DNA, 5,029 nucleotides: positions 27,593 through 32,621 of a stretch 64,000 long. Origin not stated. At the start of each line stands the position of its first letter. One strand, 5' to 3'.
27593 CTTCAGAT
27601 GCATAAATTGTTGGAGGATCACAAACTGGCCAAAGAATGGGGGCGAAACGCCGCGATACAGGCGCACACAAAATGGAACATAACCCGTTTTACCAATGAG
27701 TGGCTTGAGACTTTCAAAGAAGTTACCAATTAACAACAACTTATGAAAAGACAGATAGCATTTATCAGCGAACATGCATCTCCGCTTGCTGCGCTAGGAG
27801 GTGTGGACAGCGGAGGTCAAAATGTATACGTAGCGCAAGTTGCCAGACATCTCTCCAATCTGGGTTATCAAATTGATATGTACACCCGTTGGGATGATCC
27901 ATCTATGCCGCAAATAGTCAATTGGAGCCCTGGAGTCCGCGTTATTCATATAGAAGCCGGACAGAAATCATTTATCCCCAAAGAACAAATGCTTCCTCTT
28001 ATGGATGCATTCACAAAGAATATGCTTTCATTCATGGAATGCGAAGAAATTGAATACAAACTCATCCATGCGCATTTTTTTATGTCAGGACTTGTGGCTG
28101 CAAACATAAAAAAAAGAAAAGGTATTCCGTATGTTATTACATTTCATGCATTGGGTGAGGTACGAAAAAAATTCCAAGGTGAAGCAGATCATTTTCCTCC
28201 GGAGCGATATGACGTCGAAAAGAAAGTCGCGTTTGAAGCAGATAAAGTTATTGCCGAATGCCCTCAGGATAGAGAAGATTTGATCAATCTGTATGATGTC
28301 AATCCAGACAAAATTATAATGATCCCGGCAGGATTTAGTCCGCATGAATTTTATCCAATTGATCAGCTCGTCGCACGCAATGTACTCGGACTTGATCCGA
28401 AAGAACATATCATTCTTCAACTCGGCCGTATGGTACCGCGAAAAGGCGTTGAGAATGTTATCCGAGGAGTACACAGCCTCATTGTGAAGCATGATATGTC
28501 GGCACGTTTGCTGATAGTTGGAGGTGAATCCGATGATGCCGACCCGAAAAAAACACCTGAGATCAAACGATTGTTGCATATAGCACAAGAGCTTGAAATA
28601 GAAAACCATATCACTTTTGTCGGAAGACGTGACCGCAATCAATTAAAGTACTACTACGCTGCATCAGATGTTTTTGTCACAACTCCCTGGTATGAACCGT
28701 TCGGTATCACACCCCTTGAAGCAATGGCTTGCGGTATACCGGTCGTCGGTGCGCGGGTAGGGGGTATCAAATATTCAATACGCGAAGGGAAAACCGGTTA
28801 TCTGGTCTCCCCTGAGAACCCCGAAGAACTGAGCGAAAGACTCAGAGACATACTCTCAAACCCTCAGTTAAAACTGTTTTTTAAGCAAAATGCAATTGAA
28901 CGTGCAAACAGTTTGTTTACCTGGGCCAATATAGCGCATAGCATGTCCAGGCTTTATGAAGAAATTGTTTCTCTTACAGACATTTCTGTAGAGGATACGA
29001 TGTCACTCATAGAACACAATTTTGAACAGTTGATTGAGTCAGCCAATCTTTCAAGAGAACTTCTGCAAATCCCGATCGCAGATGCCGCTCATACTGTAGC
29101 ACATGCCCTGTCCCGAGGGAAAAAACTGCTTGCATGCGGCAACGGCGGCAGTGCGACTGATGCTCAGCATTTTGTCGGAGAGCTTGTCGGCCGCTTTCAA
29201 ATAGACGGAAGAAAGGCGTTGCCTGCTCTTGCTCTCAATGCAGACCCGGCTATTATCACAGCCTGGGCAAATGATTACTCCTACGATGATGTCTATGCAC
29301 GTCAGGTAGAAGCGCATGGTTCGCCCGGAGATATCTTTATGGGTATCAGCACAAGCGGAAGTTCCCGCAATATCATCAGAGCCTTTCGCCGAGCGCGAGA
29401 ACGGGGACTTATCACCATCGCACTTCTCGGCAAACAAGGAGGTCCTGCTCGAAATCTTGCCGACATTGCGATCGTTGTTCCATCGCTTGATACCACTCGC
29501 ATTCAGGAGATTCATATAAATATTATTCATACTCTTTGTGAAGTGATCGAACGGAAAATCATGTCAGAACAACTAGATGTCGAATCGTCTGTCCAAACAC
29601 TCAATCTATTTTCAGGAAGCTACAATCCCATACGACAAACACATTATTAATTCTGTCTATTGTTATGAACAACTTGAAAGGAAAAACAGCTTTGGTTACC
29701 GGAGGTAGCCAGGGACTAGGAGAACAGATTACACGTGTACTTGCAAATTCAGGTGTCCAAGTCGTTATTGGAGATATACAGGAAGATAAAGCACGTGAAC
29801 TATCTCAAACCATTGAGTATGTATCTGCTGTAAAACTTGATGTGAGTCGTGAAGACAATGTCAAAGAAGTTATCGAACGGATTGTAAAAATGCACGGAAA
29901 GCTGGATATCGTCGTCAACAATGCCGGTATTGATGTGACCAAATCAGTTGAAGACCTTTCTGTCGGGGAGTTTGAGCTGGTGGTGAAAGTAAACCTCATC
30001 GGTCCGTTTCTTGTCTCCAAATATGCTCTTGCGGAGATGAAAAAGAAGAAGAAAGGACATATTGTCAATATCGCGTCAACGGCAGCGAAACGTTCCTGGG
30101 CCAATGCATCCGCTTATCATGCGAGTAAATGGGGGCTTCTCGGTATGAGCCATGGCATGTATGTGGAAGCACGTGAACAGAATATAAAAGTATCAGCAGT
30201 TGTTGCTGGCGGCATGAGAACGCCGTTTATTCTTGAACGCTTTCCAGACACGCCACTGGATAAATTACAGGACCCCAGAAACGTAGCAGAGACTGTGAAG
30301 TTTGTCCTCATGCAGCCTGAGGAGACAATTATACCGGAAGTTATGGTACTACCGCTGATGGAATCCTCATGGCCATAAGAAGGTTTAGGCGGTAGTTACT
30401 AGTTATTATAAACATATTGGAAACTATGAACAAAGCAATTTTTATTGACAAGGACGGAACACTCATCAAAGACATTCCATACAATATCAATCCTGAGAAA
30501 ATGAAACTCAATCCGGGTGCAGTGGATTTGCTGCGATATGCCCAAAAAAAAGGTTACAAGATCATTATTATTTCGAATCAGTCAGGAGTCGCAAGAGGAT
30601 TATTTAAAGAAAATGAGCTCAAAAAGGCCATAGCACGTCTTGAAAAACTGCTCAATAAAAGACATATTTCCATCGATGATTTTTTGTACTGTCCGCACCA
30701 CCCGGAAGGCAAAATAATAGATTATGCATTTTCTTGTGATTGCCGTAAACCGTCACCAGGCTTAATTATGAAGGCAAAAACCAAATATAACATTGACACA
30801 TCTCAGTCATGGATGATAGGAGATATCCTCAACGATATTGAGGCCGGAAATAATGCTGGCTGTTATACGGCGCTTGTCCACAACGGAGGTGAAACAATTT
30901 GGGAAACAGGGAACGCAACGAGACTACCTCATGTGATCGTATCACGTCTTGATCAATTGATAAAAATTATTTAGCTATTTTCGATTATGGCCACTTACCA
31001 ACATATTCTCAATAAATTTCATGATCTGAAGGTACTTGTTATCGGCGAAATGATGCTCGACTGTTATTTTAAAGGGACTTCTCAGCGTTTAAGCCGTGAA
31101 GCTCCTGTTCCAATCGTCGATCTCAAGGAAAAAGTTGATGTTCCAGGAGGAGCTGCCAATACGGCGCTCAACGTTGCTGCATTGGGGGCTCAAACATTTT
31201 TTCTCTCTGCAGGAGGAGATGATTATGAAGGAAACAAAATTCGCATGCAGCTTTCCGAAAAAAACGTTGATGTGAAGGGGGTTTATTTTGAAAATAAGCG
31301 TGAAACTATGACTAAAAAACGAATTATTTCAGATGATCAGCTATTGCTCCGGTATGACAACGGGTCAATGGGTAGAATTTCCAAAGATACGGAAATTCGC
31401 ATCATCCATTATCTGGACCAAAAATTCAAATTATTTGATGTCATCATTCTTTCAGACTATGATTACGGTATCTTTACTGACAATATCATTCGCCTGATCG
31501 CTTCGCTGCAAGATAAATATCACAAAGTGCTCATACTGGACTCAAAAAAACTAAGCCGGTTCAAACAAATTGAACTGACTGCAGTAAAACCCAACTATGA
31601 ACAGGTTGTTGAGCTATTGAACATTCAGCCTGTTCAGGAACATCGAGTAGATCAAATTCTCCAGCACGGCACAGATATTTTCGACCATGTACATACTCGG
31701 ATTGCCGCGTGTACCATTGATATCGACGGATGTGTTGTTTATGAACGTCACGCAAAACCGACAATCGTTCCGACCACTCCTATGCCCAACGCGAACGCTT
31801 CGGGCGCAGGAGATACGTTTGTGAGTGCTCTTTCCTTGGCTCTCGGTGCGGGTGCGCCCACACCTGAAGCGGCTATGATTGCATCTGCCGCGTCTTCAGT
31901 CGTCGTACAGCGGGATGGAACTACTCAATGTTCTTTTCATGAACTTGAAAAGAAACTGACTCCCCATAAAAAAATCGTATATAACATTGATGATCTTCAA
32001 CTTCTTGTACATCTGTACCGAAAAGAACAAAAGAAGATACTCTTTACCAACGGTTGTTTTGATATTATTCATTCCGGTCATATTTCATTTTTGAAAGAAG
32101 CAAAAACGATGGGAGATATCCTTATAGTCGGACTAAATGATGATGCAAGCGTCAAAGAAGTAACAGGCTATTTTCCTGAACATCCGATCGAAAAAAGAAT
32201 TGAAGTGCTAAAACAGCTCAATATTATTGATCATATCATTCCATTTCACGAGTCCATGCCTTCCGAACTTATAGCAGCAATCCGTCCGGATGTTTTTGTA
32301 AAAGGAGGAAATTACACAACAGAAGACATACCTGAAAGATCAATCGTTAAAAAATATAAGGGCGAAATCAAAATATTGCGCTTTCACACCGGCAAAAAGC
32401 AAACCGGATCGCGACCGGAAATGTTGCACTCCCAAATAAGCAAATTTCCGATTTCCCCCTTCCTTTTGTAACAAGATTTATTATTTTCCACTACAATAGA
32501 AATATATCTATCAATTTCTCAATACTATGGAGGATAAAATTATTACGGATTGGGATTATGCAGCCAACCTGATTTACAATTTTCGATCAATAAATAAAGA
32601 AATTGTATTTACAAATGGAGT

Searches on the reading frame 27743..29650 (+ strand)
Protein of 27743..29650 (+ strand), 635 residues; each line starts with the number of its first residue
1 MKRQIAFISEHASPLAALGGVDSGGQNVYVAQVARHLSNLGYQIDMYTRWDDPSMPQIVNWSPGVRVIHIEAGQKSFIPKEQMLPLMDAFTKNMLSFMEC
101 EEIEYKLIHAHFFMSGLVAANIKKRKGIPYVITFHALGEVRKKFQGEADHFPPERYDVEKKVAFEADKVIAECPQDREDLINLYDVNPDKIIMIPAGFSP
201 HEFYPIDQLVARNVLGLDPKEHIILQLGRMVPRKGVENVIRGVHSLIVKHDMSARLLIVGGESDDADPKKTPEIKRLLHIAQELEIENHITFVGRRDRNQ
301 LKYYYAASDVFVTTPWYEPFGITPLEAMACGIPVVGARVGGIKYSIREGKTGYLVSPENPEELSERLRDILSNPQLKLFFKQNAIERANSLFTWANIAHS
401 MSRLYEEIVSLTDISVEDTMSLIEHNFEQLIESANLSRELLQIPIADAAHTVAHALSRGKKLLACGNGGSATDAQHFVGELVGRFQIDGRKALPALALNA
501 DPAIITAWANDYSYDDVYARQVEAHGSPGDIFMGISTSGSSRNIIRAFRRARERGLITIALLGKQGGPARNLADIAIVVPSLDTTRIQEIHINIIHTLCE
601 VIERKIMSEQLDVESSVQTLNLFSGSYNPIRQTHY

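Call 3: search_protein_families(library=pfam, proteins=[window:27743-29650:+], max_evalue=0.01)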
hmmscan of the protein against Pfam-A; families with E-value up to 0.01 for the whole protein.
window:27743-29650:+ (635 aa): 9 families
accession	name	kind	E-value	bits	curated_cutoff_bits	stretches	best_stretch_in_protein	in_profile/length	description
PF00534.26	Glycos_transf_1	-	1.4e-41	142.4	26.4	1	211-386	5-171/172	Glycosyl transferases group 1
PF13692.12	Glyco_trans_1_4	-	1.8e-31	109.8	27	1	222-373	2-142/142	Glycosyl transferases group 1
PF13580.11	SIS_2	-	1.7e-26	93.3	27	1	441-563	17-138/138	SIS domain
PF13439.12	Glyco_transf_4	-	1.1e-23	84.6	28.5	1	24-198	2-166/170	Glycosyltransferase Family 4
PF13579.12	Glyco_trans_4_4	-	8.7e-21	75.3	29.7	1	24-197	1-158/158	Glycosyl transferase 4-like domain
PF20706.3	GT4-conflict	-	6.7e-13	48.8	26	1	106-375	83-359/385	Family 4 Glycosyltransferase in conflict systems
PF13524.12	Glyco_trans_1_2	-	3.7e-06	27.4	25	1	290-400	29-141/144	Glycosyl transferase-like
PF01380.27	SIS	-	8.9e-06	26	25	1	524-587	49-111/131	SIS domain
PF08323.17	Glyco_transf_5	-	0.0078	16.4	22.7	0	88-145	112-175/239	Starch synthase catalytic domain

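Call 4: search_protein_families(library=ncbifam, proteins=[window:27743-29650:+], max_evalue=0.01)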
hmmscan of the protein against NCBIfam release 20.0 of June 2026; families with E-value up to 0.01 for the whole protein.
window:27743-29650:+ (635 aa): 57 families (the best 25 are shown)
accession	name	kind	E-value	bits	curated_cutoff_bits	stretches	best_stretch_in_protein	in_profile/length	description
TIGR03449.1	mycothiol_MshA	equivalog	4.5e-85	286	462.5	1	5-409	2-404/406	D-inositol-3-phosphate glycosyltransferase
NF010546.0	PRK13936.1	equivalog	6.5e-63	212.1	276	1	420-609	4-195/197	phosphoheptose isomerase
TIGR00441.1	gmhA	equivalog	4.1e-58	195.8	209.45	1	450-603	2-154/154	D-sedoheptulose 7-phosphate isomerase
NF001628.0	PRK00414.1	equivalog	7.1e-45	153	265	1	444-606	29-190/192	D-sedoheptulose 7-phosphate isomerase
TIGR02149.1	glgA_Coryne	subfamily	2.6e-43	148.6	302.4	1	100-409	79-391/391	glycogen synthase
NF008138.0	PRK10886.1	equivalog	5.3e-42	143.8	352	1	429-610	11-194/196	DnaA initiator-associating protein DiaA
TIGR02472.1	sucr_P_syn_N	equivalog_domain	7.7e-41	140.3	576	1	21-397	23-430/439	sucrose-phosphate synthase, putative, glycosyltransferase domain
NF010547.0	PRK13938.1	equivalog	1.2e-40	139.3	320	1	457-607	43-192/196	D-sedoheptulose 7-phosphate isomerase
TIGR03999.1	thiol_BshA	equivalog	1.2e-32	113.2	273.7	1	24-409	12-374/375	N-acetyl-alpha-D-glucosaminyl L-malate synthase BshA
NF041876.1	EPS_EpsE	equivalog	6e-31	108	400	1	188-398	185-386/389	exopolysaccharide biosynthesis GT4 family glycosyltransferase EpsE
TIGR04063.1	stp3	hypoth_equivalog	5.1e-27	94.8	442.05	1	72-409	62-396/397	TIGR04063 family PEP-CTERM/XrtA system glycosyltransferase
TIGR04157.1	glyco_rSAM_CFB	subfamily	3.6e-25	88.8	400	1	154-389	158-390/406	TIGR04157 family glycosyltransferase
NF038295.1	EPS_HpsP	equivalog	8.9e-25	87.5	550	1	90-409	78-388/388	hormogonium polysaccharide biosynthesis glycosyltransferase HpsP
NF047684.1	TeichurnBiosyTuaC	equivalog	5.3e-24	84.9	550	1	92-409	96-390/391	teichuronic acid biosynthesis protein TuaC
TIGR03088.1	stp2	hypoth_equivalog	7.8e-23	81.1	409.05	1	184-408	155-373/374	TIGR03088 family PEP-CTERM/XrtA system glycosyltransferase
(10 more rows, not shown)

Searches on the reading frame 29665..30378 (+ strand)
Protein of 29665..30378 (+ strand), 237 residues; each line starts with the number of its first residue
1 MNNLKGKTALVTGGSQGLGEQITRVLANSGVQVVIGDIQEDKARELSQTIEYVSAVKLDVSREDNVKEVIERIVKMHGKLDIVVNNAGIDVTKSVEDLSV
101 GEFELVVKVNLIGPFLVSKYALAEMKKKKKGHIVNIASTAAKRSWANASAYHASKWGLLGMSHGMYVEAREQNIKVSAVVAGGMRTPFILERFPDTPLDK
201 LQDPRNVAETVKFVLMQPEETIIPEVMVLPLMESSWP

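Call 65: search_protein_families(library=ncbifam, proteins=[window:29665-30378:+], max_evalue=0.00001)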
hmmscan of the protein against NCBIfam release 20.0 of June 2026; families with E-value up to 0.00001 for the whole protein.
window:29665-30378:+ (237 aa): 223 families (the best 25 are shown)
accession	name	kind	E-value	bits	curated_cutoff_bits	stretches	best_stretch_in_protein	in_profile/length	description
NF005594.0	PRK07326.1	equivalog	1.7e-53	181.6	271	1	1-230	1-231/237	SDR family oxidoreductase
NF009093.0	PRK12429.1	subfamily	3.4e-49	167.5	258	1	3-212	2-215/259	3-hydroxybutyrate dehydrogenase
NF005806.0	PRK07666.1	equivalog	3e-46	157.6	286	1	1-223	2-229/239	3-ketoacyl-ACP reductase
NF005878.0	PRK07825.1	subfamily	5.5e-46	157.1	287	1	2-224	5-227/278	short chain dehydrogenase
NF005559.1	PRK07231.1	subfamily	7.6e-46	156.6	215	1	4-213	2-227/249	glucose 1-dehydrogenase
NF004198.0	PRK05653.1-3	equivalog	2.2e-45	155.1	296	1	2-213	3-226/248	3-oxoacyl-ACP reductase FabG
TIGR01963.1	PHB_DH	subfamily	2.4e-45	154.8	307.05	1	7-200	2-199/255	3-hydroxybutyrate dehydrogenase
NF009466.0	PRK12826.1-2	subfamily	1e-43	149.6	222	1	7-215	4-226/248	3-oxoacyl-ACP reductase FabG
NF053702.1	TrHdxCHCADhChcB1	equivalog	2.7e-43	148.2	400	1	4-212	2-219/250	trans-4-hydroxycyclohexanecarboxylate dehydrogenase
NF004791.0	PRK06138.1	equivalog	2.1e-41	141.9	312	1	3-194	2-196/252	SDR family oxidoreductase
NF005672.0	PRK07454.1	equivalog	6.5e-41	140.1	234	1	5-230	5-236/241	SDR family oxidoreductase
NF005067.0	PRK06484.1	equivalog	7.4e-41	140.3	713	1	4-199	7-206/524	short chain dehydrogenase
NF009931.0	PRK13394.1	subfamily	1.7e-40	139.2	340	1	1-195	2-201/262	3-hydroxybutyrate dehydrogenase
TIGR01830.1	3oxo_ACP_reduc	equivalog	1.7e-40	139.2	297.75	1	9-217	1-222/239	3-oxoacyl-[acyl-carrier-protein] reductase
NF005007.0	PRK06398.1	equivalog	1.9e-40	138.6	341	1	1-189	2-182/259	aldose dehydrogenase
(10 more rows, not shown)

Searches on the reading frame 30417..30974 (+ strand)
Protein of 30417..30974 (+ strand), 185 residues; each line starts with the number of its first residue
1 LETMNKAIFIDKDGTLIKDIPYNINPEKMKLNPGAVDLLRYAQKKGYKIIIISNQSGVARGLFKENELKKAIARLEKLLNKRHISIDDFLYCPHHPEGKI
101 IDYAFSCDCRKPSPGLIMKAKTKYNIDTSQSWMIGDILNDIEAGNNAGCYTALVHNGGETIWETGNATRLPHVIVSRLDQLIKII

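Call 3: search_protein_families(library=pfam, proteins=[window:30417-30974:+], max_evalue=0.01)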
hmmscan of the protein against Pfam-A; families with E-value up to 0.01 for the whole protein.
window:30417-30974:+ (185 aa): 10 families
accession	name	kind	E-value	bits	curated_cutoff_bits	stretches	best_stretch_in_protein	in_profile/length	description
PF13242.12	Hydrolase_like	-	5.8e-15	55.4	22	1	109-180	2-74/75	HAD-hyrolase-like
PF00702.32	Hydrolase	-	2.1e-14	54.8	26.4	1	30-148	98-191/191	haloacid dehalogenase-like hydrolase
PF13419.12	HAD_2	-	9.8e-12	45.8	23.8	1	109-154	133-178/178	Haloacid dehalogenase-like hydrolase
PF08645.17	PNK3P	-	5.3e-10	39.7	22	1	9-139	4-128/161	Polynucleotide kinase 3 phosphatase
PF13344.12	Hydrolase_6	-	5.3e-05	23.6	27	1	8-61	1-45/101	Haloacid dehalogenase-like hydrolase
PF08282.18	Hydrolase_3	-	7e-05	23.1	20.9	0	8-53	1-38/255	haloacid dehalogenase-like hydrolase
PF03767.20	Acid_phosphat_B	-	0.00021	21.3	27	0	27-66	117-156/230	HAD superfamily, subfamily IIIB (Acid phosphatase)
PF24694.1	LNS2_PITM1-3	-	0.00025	21.5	27.7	1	10-55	3-46/124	PITM 1-3, LNS2 domain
PF09419.16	PGP_phosphatase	-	0.0024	17.9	20.4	0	6-67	42-96/168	Mitochondrial PGP phosphatase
PF12710.13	HAD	-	0.0033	18.3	27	0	31-142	86-186/189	haloacid dehalogenase-like hydrolase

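Call 4: search_protein_families(library=ncbifam, proteins=[window:30417-30974:+], max_evalue=0.01)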
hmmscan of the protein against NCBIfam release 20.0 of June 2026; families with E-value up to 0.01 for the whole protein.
window:30417-30974:+ (185 aa): 39 families (the best 25 are shown)
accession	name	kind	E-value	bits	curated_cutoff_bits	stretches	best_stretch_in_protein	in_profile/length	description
NF006506.0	PRK08942.1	equivalog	4.2e-44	150.2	178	1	4-181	2-173/182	D-glycero-beta-D-manno-heptose 1,7-bisphosphate 7-phosphatase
TIGR00213.1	GmhB_yaeD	subfamily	8.4e-41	139.6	149.6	1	5-161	1-156/176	D-glycero-beta-D-manno-heptose 1,7-bisphosphate 7-phosphatase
TIGR01656.1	Histidinol-ppas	subfamily_domain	7.6e-39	133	84.15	1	6-152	1-144/149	histidinol-phosphate phosphatase domain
TIGR01662.1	HAD-SF-IIIA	subfamily_domain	8.5e-36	123.1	44.6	1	6-155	1-139/141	HAD-IIIA family hydrolase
NF050049.1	HBPPhtaseGmhB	domain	1.8e-31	109.3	250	1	5-154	3-143/171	D-glycero-alpha-D-manno-heptose-1,7-bisphosphate 7-phosphatase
NF003937.0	PRK05446.1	equivalog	4.1e-24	85.3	443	1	4-163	2-156/355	bifunctional histidinol-phosphatase/imidazoleglycerol-phosphate dehydratase HisB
TIGR01261.1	hisB_Nterm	equivalog_domain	9.1e-23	80.5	140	1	5-149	1-141/161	histidinol-phosphatase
NF005264.0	PRK06769.1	equivalog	5.3e-21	75.2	217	1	4-158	3-140/175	HAD-IIIA family hydrolase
NF009695.0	PRK13222.1-2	equivalog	8e-11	41.8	225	1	107-184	146-221/226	phosphoglycolate phosphatase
TIGR01668.1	YqeG_hyp_ppase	hypoth_equivalog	5.6e-10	39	89.1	1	107-157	87-138/170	YqeG family HAD IIIA-type phosphatase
TIGR01664.1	DNA-3'-Pase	equivalog_domain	7.3e-09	35.8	107.65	1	5-141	13-140/167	DNA 3'-phosphatase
TIGR02253.1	CTE7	subfamily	1.4e-08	34.8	169.75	1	109-181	148-220/221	TIGR02253 family HAD-type hydrolase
NF009804.0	PRK13288.1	equivalog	5.7e-08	32.5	218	1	110-156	137-183/215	pyrophosphatase PpaX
TIGR01452.1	PGP_euk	subfamily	6.1e-08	32.4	201.95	1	111-164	202-256/279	phosphoglycolate/pyridoxal phosphate family phosphatase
TIGR02254.1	YjjG_YfnB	equivalog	6.5e-08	32.3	159.9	1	110-184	151-222/223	YjjG family noncanonical pyrimidine nucleotidase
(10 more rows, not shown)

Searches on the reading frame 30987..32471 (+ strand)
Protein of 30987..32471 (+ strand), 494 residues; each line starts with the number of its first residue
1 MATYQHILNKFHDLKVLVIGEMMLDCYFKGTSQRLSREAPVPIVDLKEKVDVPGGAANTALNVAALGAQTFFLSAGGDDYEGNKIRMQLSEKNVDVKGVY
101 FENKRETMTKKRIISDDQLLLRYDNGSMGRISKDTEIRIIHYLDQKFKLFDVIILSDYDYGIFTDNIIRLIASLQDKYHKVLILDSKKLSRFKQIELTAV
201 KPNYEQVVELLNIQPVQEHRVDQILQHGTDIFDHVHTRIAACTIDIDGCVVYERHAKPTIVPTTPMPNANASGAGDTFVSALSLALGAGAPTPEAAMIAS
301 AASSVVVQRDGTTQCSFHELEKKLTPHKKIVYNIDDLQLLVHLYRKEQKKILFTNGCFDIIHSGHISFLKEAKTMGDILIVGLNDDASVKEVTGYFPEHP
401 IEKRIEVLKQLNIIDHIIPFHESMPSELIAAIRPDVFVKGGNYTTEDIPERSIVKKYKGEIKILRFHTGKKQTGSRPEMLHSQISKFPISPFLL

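Call 3: search_protein_families(library=pfam, proteins=[window:30987-32471:+], max_evalue=0.01)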
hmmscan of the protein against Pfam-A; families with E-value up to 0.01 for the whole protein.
window:30987-32471:+ (494 aa): 2 families
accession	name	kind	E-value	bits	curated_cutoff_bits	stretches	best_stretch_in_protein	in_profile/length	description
PF00294.29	PfkB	-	8.7e-26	91.4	25.8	1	15-315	3-298/302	pfkB family carbohydrate kinase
PF01467.32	CTP_transf_like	-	2.1e-15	57.5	21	1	353-446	1-93/133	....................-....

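Call 4: search_protein_families(library=ncbifam, proteins=[window:30987-32471:+], max_evalue=0.01)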
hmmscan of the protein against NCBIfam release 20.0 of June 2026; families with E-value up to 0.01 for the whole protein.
window:30987-32471:+ (494 aa): 27 families (the best 25 are shown)
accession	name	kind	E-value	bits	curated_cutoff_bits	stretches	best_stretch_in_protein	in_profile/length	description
NF008454.0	PRK11316.1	equivalog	2.5e-99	333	521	1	6-471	3-463/475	bifunctional D-glycero-beta-D-manno-heptose-7-phosphate kinase/D-glycero-beta-D-manno-heptose 1-phosphate adenylyltransferase HldE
TIGR02198.1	rfaE_dom_I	equivalog_domain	6.9e-71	238.9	345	1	8-324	2-314/315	D-glycero-beta-D-manno-heptose-7-phosphate kinase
TIGR02199.1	rfaE_dom_II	equivalog_domain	9.4e-45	152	181.5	1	342-472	4-135/144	D-glycero-beta-D-manno-heptose 1-phosphate adenylyltransferase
TIGR02152.1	D_ribokin_bact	equivalog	1.7e-18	67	299.65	1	16-315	1-289/298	ribokinase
TIGR04382.1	myo_inos_iolC_N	equivalog_domain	1.2e-14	54.3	300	2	247-314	230-297/309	5-dehydro-2-deoxygluconokinase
TIGR03168.1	1-PFK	subfamily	3.2e-14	52.5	216.4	1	50-323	32-298/305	hexose kinase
TIGR00125.1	cyt_tran_rel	domain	2.3e-12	46.9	27.7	1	353-412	3-60/65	adenylyltransferase/cytidyltransferase family protein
TIGR03828.1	pfkB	equivalog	5.6e-12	45.3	292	1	54-322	36-297/305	1-phosphofructokinase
NF008353.0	PRK11142.1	equivalog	5.1e-11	42.6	341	2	242-313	220-290/307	ribokinase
TIGR01518.1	g3p_cytidyltrns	equivalog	9.5e-11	41.9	165.4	1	353-443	2-92/125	glycerol-3-phosphate cytidylyltransferase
NF007632.0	PRK10294.1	equivalog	3.4e-10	39.7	353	1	54-322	39-302/310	6-phosphofructokinase II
NF007321.0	PRK09813.1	equivalog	4.5e-10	39.4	247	1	53-134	24-105/261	fructoselysine 6-kinase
NF006957.1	PRK09434.1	equivalog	2.1e-09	37.3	450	1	50-109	23-83/302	fructokinase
NF053626.1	RibKinHalex1628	equivalog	1.3e-08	34.7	330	1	54-117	39-102/293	ATP-dependent ribose-1-phosphate kinase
NF047869.1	myo_kin_aldol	exception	4.9e-08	31.8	600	1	265-349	270-355/586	bifunctional 5-dehydro-2-deoxygluconokinase/5-dehydro-2-deoxyphosphogluconate aldolase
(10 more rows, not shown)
